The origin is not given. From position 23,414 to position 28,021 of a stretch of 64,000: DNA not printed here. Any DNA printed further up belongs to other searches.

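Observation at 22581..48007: Atypical rvh/VirB-like type IV secretion locus: VirB2x3-B3-B4-[four secreted coiled-coil proteins]-B8-B7-B8-B9-[repeat giant]-B10-B11, with no VirB6, VirD4 or VirB1 in sight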

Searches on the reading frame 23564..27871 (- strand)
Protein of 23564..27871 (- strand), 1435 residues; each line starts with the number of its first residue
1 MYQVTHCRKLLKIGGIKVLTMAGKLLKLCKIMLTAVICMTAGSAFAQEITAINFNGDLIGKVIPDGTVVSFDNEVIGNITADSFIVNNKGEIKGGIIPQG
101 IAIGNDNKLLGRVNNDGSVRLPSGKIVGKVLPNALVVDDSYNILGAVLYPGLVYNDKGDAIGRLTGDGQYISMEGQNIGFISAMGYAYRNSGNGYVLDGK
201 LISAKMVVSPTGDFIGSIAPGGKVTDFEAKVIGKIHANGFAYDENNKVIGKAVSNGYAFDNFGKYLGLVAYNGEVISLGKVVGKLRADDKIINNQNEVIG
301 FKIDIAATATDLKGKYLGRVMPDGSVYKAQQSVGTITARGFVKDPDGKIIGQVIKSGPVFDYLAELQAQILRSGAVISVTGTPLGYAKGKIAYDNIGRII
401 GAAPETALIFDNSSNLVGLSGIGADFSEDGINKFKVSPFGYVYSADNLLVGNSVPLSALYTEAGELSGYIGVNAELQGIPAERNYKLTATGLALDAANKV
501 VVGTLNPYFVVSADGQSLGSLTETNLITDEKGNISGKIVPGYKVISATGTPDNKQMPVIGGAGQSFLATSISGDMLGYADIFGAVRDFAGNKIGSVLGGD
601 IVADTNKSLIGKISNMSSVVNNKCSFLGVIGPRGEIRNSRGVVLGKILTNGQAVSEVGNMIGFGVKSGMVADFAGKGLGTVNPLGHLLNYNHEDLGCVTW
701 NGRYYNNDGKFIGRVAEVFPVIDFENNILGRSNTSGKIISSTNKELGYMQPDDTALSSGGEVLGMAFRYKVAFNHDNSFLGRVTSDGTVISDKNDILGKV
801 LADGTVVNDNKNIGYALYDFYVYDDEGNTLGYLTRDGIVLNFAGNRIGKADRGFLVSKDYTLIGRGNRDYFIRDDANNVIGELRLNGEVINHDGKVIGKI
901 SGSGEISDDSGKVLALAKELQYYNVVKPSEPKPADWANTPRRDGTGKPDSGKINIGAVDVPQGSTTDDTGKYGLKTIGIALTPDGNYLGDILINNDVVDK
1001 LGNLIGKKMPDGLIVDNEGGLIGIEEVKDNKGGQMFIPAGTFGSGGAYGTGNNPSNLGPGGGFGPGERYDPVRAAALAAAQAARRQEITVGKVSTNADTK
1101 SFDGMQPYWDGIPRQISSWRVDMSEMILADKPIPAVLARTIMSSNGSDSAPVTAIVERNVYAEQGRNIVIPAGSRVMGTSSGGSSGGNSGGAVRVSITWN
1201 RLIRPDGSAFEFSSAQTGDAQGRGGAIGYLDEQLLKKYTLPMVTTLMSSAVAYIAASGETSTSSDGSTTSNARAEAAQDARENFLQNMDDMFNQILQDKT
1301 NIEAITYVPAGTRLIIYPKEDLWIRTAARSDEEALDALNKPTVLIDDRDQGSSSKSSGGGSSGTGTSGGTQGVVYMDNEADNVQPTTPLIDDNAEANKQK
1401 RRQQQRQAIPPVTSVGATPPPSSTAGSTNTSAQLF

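Call 3: search_protein_families(library=pfam, proteins=[window:23564-27871:-], max_evalue=0.01)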
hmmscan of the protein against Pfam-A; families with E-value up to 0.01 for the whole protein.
window:23564-27871:- (1435 aa): 4 families
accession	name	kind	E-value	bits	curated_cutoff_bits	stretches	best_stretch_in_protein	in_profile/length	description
PF21785.3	Bflower_2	-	6.6e-51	171.3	38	8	774-851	22-97/112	5-fold beta-flower protein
PF03743.19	TrbI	-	3.1e-32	112.4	35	1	1127-1323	2-187/188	Bacterial conjugation TrbI-like protein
PF21784.3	Bflower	-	2.5e-07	31.5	25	0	813-861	11-58/116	4-fold beta flower protein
PF12396.14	DUF3659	-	0.00014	22.1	24.8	0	112-163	7-54/61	Protein of unknown function (DUF3659)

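Call 80: search_protein_families(library=ncbifam, proteins=[window:23564-27871:-], max_evalue=0.001)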
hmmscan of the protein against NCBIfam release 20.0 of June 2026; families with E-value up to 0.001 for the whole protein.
window:23564-27871:- (1435 aa): 3 families
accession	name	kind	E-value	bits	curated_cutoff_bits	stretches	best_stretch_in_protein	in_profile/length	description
NF038092.1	T4SS_ComB10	equivalog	1.2e-31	109.8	300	1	1123-1327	20-214/225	DNA type IV secretion system protein ComB10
NF038091.1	T4SS_VirB10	equivalog_domain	1.1e-26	93.6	220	1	1123-1326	7-193/197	type IV secretion system protein VirB10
NF010405.0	PRK13831.1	subfamily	7e-10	38.4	386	1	1133-1314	251-417/433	IncP-type conjugal transfer protein TrbI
